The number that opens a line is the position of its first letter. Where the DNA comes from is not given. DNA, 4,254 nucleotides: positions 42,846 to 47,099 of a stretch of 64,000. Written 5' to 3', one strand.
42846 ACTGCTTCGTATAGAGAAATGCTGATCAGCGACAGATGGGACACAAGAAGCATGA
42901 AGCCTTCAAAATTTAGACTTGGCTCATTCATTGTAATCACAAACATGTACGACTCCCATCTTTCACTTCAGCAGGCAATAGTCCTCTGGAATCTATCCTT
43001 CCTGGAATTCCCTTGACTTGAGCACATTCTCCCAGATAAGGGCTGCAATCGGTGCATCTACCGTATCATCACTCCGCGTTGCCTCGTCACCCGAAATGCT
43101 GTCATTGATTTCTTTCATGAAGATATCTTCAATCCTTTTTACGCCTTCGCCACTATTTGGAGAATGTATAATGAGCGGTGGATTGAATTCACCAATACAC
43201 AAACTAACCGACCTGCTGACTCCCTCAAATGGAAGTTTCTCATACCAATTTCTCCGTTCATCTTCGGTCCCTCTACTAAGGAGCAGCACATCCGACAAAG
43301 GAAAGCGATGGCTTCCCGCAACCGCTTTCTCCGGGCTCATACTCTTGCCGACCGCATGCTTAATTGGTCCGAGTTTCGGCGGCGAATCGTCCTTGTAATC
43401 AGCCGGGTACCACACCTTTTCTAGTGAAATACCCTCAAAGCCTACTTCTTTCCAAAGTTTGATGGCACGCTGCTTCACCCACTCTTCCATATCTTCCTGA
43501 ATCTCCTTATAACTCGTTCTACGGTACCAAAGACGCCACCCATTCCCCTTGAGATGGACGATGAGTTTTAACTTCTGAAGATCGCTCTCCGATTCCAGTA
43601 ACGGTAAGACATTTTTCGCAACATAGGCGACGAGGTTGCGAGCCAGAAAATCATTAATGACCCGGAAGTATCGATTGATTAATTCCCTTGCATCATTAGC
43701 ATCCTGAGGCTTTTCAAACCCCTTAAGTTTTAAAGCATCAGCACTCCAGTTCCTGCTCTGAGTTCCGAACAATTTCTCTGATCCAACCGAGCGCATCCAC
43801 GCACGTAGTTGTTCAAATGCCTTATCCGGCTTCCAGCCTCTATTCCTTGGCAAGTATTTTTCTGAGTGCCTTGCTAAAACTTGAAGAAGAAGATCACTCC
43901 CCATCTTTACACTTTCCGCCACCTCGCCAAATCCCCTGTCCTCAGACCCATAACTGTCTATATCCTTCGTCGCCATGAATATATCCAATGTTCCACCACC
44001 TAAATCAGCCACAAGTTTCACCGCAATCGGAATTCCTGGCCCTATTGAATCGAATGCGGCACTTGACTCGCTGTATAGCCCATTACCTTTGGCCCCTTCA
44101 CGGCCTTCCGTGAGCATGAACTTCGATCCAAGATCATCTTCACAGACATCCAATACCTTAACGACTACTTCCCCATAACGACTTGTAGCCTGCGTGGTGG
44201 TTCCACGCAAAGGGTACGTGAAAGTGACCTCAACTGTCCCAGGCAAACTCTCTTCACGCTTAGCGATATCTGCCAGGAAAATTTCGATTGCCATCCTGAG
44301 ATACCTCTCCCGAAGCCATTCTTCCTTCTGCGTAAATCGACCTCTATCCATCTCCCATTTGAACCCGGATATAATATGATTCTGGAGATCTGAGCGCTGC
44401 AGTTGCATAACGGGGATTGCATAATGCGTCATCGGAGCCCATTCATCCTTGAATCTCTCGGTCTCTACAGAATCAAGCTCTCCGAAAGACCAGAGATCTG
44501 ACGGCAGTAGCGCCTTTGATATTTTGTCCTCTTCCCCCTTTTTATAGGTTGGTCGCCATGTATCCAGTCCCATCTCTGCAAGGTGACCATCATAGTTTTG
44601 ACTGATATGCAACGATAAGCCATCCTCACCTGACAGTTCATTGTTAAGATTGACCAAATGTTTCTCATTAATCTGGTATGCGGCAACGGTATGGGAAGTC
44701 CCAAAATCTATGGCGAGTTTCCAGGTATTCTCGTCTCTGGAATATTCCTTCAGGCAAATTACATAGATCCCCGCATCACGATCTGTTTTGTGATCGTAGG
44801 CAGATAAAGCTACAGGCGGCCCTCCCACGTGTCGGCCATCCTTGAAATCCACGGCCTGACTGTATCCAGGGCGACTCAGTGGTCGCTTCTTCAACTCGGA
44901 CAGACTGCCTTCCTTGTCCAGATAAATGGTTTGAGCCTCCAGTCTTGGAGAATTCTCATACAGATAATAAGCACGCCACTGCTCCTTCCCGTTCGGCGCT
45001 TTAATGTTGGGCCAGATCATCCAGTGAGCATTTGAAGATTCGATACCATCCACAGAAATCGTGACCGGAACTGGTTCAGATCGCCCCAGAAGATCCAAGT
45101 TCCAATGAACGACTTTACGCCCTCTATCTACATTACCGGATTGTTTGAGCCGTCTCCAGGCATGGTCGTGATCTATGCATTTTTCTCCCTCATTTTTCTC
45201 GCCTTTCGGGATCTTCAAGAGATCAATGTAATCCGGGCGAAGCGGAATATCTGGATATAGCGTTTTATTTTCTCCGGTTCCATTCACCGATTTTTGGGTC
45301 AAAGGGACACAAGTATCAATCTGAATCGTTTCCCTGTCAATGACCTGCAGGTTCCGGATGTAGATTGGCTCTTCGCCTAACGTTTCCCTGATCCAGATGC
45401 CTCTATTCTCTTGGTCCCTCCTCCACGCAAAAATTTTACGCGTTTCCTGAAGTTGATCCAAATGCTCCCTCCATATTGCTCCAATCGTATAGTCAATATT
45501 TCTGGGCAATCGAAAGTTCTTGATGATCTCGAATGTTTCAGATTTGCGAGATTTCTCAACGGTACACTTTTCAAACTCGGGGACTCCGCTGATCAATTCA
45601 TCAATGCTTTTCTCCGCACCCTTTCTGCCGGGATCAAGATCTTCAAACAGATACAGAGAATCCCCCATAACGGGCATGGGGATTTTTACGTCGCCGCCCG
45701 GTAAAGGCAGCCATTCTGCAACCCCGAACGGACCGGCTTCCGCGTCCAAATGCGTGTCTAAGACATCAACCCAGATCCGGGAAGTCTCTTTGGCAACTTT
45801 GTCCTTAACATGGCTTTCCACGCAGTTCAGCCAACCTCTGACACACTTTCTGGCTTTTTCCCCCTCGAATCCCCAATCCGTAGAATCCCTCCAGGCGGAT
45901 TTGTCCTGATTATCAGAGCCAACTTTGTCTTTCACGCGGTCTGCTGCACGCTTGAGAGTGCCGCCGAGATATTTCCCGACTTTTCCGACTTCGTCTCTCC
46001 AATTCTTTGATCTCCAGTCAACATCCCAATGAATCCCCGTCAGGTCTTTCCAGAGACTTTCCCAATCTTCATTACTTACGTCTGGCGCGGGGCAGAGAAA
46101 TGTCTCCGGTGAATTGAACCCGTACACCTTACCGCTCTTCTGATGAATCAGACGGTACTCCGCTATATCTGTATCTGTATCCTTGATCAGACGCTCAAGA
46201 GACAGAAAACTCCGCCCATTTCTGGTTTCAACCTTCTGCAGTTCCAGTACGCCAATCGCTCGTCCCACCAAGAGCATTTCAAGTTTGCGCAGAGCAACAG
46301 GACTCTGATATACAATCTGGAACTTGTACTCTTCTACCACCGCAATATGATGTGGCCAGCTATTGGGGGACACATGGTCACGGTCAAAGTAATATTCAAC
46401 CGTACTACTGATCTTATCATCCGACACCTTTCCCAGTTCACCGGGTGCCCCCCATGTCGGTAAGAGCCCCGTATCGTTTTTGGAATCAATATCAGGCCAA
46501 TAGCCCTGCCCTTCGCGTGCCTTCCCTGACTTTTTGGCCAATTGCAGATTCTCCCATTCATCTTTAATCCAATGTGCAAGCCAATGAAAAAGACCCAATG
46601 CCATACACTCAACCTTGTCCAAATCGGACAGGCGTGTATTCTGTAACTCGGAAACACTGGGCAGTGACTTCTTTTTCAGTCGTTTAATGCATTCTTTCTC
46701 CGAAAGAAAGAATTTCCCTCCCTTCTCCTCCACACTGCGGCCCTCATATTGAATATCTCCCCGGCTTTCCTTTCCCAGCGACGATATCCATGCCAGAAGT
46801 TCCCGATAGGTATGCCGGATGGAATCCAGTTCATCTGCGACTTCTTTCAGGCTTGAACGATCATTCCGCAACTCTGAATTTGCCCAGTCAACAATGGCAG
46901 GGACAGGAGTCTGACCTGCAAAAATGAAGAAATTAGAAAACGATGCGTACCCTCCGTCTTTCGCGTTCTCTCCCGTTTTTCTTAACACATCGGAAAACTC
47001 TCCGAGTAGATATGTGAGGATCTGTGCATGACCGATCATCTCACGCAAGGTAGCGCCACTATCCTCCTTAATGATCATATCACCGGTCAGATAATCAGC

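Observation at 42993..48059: Single polypeptide carrying both FtsZ/tubulin-type and actin/Hsp70-type nucleotide-binding signatures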

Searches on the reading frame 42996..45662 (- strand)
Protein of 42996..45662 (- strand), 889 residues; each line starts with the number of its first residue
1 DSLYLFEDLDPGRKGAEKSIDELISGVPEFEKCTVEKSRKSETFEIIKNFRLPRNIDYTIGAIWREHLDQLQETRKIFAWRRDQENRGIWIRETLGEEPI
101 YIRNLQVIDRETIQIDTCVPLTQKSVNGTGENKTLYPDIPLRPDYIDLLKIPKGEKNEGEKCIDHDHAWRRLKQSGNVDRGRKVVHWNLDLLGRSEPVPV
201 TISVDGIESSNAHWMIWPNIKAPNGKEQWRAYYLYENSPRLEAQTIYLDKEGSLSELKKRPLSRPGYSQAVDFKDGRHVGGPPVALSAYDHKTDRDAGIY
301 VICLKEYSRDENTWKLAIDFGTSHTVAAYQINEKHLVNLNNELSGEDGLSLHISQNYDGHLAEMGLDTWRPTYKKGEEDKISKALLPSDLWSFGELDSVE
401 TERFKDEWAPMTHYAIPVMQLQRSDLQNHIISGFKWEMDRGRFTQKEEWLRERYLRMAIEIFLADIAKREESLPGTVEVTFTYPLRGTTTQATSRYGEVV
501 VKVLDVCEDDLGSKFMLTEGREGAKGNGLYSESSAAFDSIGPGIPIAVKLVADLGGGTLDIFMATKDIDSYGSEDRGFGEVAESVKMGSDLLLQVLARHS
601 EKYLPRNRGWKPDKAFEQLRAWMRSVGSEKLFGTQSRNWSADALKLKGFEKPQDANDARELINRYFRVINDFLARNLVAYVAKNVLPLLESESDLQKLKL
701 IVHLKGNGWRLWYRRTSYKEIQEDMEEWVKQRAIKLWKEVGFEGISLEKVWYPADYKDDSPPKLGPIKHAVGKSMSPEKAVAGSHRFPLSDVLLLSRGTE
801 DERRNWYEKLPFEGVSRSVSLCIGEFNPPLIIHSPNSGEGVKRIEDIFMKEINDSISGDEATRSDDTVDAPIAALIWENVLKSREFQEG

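Call 46: predict_structure(alignment_id=A6)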
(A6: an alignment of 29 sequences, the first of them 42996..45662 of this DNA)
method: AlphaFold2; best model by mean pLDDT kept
length: 889 residues; sequences in the alignment: 29
mean_pLDDT: 87.6   pTM: 0.89
mean pLDDT of the five models: 87.6, 86.8, 86.7, 85.5, 84.9
residues with pLDDT >= 90: 537; 70-90: 277; 50-70: 62; < 50: 13
segments of 3 or more residues with pLDDT < 50: 1-4, 522-524
pLDDT, mean of each block of 10 residues (from residue 1): 47 74 91 86 92 73 94 93 83 85 91 93 77 91 94 94 93 93 95 95 94 94 88 94 93 88 87 92 96 94 95 95 92 90 73 83 81 54 86 89 83 88 86 84 89 96 94 95 81 88 94 89 64 86 81 90 80 65 91 94 93 91 88 89 90 94 95 96 90 88 90 89 94 91 81 72 87 88 91 89 93 90 94 74 95 92 89 94 87
secondary structure, 60 per line:
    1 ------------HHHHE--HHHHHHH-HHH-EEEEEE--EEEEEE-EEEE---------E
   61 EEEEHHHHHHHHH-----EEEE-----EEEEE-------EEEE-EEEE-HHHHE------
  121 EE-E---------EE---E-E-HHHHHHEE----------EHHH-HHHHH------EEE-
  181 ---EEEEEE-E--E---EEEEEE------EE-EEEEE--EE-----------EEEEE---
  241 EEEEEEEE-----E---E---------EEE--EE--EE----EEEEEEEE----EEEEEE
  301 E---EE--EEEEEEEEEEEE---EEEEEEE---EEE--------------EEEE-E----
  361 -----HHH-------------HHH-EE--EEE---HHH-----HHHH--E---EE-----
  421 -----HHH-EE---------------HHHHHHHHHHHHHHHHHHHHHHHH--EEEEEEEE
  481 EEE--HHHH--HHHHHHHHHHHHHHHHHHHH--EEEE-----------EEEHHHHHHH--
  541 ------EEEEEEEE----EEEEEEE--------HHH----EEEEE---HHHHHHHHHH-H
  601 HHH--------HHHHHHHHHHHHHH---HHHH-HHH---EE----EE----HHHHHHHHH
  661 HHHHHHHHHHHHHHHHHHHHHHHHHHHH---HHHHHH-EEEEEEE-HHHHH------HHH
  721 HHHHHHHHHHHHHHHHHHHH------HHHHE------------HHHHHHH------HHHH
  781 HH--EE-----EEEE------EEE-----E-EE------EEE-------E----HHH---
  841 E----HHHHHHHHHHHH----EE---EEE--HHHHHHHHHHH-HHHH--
elements in order (helices of 4 or more, strands of 3 or more residues): H13-16 H20-26 E32-37 E40-45 E47-50 E60-64 H65-73 E79-82 E88-92 E100-103 E105-108 H110-113 H143-148 H166-170 E177-179 E184-189 E198-203 E213-217 E233-237 E241-248 E268-270 E283-290 E295-301 E309-320 E324-330 E334-336 E351-354 E390-392 H404-407 H447-470 E473-483 H486-489 H492-511 E514-517 E529-531 H532-538 E547-554 E559-565 E581-585 H589-598 H600-603 H612-625 H629-632 H652-688 H692-697 E699-705 H707-711 H718-740 H747-750 H764-770 H777-782 E792-795 E802-804 E820-822 H846-857 E867-869 H872-882 H884-887

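Call 49: fold_search(model_id=the predicted structure, library=pdb)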
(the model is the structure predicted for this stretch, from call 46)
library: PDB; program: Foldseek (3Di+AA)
matches with E <= 10: 901; with E <= 0.001: 313
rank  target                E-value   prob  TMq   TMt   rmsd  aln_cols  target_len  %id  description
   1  9a5j_A                6.6e-11  1.00  0.25  0.34  10.7       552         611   12  Integrative model of DNAK-GUDB by crosslinking MS and deep learning (released 2024-09-18)
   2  6asy_A                2.0e-10  1.00  0.28  0.39   8.8       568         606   11  BiP-ATP2 (released 2017-12-06)
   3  6eoc                  5.0e-10  1.00  0.26  0.40  10.2       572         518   12  Crystal structure of AMPylated GRP78 in apo form (Crystal form 2) (released 2017-11-01)
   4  5mb9_B                6.2e-10  1.00  0.27  0.44  11.9       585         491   13  Crystal structure of the eukaryotic ribosome associated complex (RAC), a unique Hsp70/Hsp40 pair (released 2016-12-28)
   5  5tky_B                6.9e-10  1.00  0.27  0.38  10.1       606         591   10  Crystal structure of the co-translational Hsp70 chaperone Ssb in the ATP-bound, open conformation (released 2016-11-16)
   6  7krv_B                1.1e-09  1.00  0.26  0.40  10.5       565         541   11  Stimulating state of disulfide-bridged Hsp70 DnaK (released 2021-09-15)
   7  5e84_A                1.2e-09  1.00  0.26  0.36  10.1       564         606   11  ATP-bound state of BiP (released 2016-01-27)
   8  6sr6_C                1.2e-09  1.00  0.26  0.41  13.6       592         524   12  Crystal structure of the RAC core with a pseudo substrate bound to Ssz1 SBD (released 2020-03-25)
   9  2v7y                  1.8e-09  1.00  0.25  0.40  19.3       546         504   11  Crystal structure of the molecular chaperone DnaK from Geobacillus kaustophilus HTA426 in post-ATP hydrolysis state (released 2008-04-08)
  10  5o4p_B                2.3e-09  1.00  0.28  0.43   8.8       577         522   11  Crystal structure of AMPylated GRP78 (released 2017-11-01)
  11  7kru_A                2.4e-09  1.00  0.27  0.41   9.0       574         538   12  Stimulating state of a truncated Hsp70 DnaK fused with a substrate peptide (released 2021-09-15)
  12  7kru_B                2.4e-09  1.00  0.26  0.39   9.6       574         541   11  Stimulating state of a truncated Hsp70 DnaK fused with a substrate peptide (released 2021-09-15)
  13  6eof                  2.9e-09  1.00  0.25  0.40  10.3       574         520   12  Crystal structure of AMPylated GRP78 in ADP state (released 2017-11-01)
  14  5o4p_A                3.0e-09  1.00  0.28  0.45   8.4       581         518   11  Crystal structure of AMPylated GRP78 (released 2017-11-01)
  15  3l6q_A                3.2e-09  1.00  0.26  0.50   8.0       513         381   13  Crystal structure of the N-terminal domain of HSP70 from Cryptosporidium parvum (CGD2_20) (released 2010-02-02)
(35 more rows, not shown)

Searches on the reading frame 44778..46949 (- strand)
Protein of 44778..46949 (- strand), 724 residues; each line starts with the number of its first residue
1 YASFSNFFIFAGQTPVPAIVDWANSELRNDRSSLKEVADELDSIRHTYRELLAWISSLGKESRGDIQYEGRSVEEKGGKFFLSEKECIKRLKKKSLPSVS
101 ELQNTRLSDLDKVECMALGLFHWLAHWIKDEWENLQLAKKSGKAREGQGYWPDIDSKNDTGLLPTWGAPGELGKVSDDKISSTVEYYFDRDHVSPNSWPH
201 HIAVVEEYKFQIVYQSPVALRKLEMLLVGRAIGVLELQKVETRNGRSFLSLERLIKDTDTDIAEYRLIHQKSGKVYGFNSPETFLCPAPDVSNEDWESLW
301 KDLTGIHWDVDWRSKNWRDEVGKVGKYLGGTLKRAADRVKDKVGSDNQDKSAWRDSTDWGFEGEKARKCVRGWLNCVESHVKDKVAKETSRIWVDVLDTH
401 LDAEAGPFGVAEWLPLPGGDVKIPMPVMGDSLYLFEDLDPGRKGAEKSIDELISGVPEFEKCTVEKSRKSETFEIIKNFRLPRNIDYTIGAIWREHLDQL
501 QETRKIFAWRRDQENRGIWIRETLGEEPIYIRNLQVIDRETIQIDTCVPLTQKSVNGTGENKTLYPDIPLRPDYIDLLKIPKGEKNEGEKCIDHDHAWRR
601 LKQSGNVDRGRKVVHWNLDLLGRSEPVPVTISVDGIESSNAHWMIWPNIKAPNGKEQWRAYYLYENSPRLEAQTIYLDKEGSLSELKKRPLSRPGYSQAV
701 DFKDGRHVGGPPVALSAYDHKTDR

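Call 66: search_solved_structures(query=A12, max_evalue=10, show_alignments=2)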
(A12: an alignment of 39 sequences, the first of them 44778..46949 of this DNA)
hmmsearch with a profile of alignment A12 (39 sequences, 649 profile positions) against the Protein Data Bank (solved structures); distinct sequences matched with E-value up to 10: 1.
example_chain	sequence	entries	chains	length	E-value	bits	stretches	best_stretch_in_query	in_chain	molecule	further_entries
6pfp_A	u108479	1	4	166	1.2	10.7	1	7-68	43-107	Myosin-7 fused to GP7 and EB1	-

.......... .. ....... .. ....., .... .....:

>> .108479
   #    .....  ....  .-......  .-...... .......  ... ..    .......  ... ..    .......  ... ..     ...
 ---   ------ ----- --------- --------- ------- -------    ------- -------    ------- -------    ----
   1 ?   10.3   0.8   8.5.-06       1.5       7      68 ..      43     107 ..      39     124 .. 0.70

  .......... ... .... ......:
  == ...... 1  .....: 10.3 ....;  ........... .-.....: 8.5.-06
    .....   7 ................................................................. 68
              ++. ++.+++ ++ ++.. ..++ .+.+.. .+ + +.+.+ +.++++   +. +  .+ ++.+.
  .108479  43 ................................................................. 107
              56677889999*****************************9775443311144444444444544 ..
